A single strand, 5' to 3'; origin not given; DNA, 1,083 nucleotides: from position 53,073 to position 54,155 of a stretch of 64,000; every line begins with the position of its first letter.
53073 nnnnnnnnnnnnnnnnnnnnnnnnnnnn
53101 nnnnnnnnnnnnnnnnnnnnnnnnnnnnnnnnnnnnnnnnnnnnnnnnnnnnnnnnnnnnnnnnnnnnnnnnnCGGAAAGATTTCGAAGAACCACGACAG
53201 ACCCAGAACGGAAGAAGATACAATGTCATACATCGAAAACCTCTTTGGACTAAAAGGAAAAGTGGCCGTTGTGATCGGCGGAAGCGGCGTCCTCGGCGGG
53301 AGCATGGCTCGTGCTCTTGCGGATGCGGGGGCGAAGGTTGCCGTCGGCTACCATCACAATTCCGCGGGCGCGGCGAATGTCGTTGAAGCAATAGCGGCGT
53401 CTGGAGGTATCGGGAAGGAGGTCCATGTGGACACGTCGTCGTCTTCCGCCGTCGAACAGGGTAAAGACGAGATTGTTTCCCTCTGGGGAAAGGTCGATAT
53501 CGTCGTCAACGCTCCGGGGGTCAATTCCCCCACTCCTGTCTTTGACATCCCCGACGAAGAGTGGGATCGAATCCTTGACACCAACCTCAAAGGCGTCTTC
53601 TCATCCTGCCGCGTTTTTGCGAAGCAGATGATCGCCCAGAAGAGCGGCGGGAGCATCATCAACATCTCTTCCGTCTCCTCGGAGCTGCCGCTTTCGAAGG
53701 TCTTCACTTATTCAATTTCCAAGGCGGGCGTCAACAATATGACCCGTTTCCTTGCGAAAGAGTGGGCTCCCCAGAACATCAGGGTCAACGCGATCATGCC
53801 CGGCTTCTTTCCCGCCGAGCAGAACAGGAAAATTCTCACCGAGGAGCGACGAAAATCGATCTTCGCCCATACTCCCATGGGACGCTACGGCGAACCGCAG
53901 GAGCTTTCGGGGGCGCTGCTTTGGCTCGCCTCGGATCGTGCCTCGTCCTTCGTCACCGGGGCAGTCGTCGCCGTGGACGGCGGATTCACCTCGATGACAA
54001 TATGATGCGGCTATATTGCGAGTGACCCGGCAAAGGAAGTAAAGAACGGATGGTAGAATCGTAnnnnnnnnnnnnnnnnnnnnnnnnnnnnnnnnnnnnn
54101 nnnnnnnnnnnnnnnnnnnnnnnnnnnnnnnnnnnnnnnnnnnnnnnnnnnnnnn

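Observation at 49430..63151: Hexuronate operon with a non-canonical enzyme set: uxaC and kduI/kduD present, uxaA/uxaB/uxuA absent, a GatZ/UxaE-like TIM-barrel gene, and duplicated KDG-kinase-like genes.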

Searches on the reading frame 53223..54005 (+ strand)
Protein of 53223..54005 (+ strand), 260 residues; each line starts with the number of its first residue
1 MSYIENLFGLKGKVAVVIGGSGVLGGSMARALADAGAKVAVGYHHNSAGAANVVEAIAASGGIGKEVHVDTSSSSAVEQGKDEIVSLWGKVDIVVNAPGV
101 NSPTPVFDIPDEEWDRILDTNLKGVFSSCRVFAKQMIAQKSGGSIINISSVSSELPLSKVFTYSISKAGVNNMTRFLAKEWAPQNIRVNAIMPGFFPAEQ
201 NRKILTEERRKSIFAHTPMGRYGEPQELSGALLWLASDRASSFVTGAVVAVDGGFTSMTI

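Call 3: search_protein_families(library=pfam, proteins=[window:53223-54005:+])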
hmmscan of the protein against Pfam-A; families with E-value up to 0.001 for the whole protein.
window:53223-54005:+ (260 aa): 4 families
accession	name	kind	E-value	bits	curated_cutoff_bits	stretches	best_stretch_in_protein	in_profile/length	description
PF13561.12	adh_short_C2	-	4.2e-57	193.9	27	1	25-256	9-236/236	Enoyl-(Acyl carrier protein) reductase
PF00106.31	adh_short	-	2.1e-46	158.3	26.6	1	13-206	1-192/195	short chain dehydrogenase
PF08659.16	KR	-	1e-08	35.8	22.6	1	16-164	4-150/180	KR domain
PF23441.1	SDR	-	0.00032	20.6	27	1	133-255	130-255/258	SDR-like rossmann domain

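Call 4: search_protein_families(library=ncbifam, proteins=[window:53223-54005:+])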
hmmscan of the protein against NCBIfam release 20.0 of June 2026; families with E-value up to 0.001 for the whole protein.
window:53223-54005:+ (260 aa): 230 families (the best 25 are shown)
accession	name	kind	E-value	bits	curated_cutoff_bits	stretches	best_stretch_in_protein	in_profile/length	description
NF006132.0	PRK08277.1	subfamily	7.2e-79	265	281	1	4-258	2-277/280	D-mannonate oxidoreductase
NF006070.0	PRK08213.1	subfamily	7.9e-64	215.7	279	1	3-256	3-257/259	gluconate 5-dehydrogenase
NF005559.1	PRK07231.1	subfamily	1.5e-58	198.2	215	1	10-256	2-248/249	glucose 1-dehydrogenase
NF004778.0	PRK06124.1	equivalog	7e-58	196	303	1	5-256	4-253/256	SDR family oxidoreductase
NF009466.0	PRK12826.1-2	subfamily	2.7e-57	194.1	222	1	13-255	4-244/248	3-oxoacyl-ACP reductase FabG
TIGR01830.1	3oxo_ACP_reduc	equivalog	4.5e-57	193.5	297.75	1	15-255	1-238/239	3-oxoacyl-[acyl-carrier-protein] reductase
TIGR01832.1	kduD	equivalog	4.5e-56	190.1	338.85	1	8-256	1-246/248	2-dehydro-3-deoxy-D-gluconate 5-dehydrogenase KduD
NF004791.0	PRK06138.1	equivalog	2.3e-55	187.6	312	1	10-256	3-250/252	SDR family oxidoreductase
NF005309.0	PRK06841.1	subfamily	3e-55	187.5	286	1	3-256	6-253/255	GolD/DthD family dehydrogenase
NF006493.1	PRK08936.1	subfamily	1.4e-54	185.1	420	1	10-257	5-252/261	glucose-1-dehydrogenase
NF005390.0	PRK06935.1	equivalog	7.5e-54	182.8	369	1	2-256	5-256/258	2-dehydro-3-deoxy-D-gluconate 5-dehydrogenase KduD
NF004774.0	PRK06114.1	equivalog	1.6e-53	181.7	360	1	5-256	9-260/262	SDR family oxidoreductase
NF005711.0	PRK07523.1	subfamily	2.2e-53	181.5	413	1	5-257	3-253/255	SDR family oxidoreductase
NF004197.0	PRK05653.1-1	equivalog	8.4e-53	179.5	332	1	10-256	5-247/249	3-oxoacyl-ACP reductase FabG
NF049979.1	AlphHSDSHdhA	equivalog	1.3e-52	178.8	350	1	10-259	1-250/258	7alpha-hydroxysteroid dehydrogenase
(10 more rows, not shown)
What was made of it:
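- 53223..54005 (+): SDR1, short-chain reductase; inferred fructuronate (or tagaturonate) reductase producing D-mannonate. KduD models score far below their cutoffs (call 4).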

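Call 67: search_solved_structures(query=window:53223-54005:+, max_evalue=1e-30)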
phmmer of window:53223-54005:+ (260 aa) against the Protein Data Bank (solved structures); distinct sequences matched with E-value up to 1e-30: 121 (the best 60 are shown).
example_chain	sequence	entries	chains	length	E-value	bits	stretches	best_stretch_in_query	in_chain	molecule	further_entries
4dml_A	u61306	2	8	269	1.5e-48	168.8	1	10-256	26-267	3-oxoacyl-[acyl-carrier-protein] reductase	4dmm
1vl8_A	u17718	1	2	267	3e-42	148.2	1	3-257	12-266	Gluconate 5-dehydrogenase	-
1rwb_A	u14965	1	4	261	3.7e-42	147.9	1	10-256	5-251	Glucose 1-dehydrogenase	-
1gco_A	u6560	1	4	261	5.1e-42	147.4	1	10-257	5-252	GLUCOSE DEHYDROGENASE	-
8w0o_A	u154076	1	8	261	5.4e-42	147.3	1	10-256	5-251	Dehydrogenase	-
1gee_A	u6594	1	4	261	6.9e-42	147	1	10-256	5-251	GLUCOSE 1-DEHYDROGENASE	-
1g6k_A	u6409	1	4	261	1.1e-41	146.4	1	10-257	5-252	GLUCOSE 1-DEHYDROGENASE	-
4rzh_A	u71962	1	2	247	1.1e-41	146.3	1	10-256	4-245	3-oxoacyl-[acyl-carrier protein] reductase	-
3r1i_A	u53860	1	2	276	1.7e-41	145.7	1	5-256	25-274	Short-chain type dehydrogenase/reductase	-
4z9y_A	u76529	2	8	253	2.1e-41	145.4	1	4-256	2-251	2-deoxy-D-gluconate 3-dehydrogenase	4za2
4jro_A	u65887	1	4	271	2.3e-41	145.2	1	5-255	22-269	FabG protein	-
4g81_D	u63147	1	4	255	5.7e-41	144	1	7-257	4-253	Putative hexonate dehydrogenase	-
4m8s_A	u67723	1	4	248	6e-41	143.9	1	10-255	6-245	Putative 3-oxoacyl-[acyl-carrier protein] reductase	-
4ibo_A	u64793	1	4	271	6.3e-41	143.8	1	7-258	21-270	Gluconate dehydrogenase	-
3woh_A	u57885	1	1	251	9.9e-41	143.2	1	9-255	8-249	SiaM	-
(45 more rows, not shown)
